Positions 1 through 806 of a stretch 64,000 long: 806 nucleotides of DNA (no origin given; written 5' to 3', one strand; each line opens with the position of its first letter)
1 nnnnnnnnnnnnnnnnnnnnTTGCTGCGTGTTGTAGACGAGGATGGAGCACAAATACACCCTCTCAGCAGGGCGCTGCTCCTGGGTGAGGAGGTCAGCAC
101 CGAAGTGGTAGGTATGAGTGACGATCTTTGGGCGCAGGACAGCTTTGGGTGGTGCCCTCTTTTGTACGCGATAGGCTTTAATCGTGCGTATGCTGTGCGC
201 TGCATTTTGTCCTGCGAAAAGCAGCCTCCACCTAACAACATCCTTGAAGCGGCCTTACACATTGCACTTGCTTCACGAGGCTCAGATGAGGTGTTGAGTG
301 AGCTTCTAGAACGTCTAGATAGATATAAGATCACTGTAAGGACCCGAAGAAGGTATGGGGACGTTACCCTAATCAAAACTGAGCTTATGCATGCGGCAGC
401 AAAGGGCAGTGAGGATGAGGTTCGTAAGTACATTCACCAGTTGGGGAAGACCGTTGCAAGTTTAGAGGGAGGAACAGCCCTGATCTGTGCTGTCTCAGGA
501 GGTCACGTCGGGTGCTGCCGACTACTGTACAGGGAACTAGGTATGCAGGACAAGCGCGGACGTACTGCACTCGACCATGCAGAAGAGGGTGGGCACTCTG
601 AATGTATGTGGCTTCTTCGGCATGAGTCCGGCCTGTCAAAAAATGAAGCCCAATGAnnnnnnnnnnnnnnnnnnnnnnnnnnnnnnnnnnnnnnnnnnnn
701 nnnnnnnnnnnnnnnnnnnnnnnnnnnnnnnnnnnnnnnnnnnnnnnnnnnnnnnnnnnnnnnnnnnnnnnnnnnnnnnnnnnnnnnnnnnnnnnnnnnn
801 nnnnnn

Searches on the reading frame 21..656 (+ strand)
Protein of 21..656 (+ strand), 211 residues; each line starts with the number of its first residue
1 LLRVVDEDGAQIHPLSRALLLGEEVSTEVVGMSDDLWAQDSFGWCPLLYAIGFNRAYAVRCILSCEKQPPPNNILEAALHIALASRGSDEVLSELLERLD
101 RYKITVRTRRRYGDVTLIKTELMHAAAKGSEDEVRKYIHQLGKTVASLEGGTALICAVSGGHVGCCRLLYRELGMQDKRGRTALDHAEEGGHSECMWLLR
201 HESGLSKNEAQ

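Call 40: search_protein_families(library=pfam, proteins=[window:21-656:+], max_evalue=0.00001)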
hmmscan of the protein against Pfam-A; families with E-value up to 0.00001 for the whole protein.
window:21-656:+ (211 aa): 3 families
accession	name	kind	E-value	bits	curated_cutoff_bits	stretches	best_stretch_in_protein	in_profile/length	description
PF12796.13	Ank_2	-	5.9e-19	68.9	27.3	1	122-208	1-87/90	Ankyrin repeats (3 copies)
PF00023.36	Ank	-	7.1e-11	42.2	21.1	0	150-170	2-22/33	Ankyrin repeat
PF13637.12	Ank_4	-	2e-10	41.1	22.7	0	123-169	2-49/50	Ankyrin repeats (many copies)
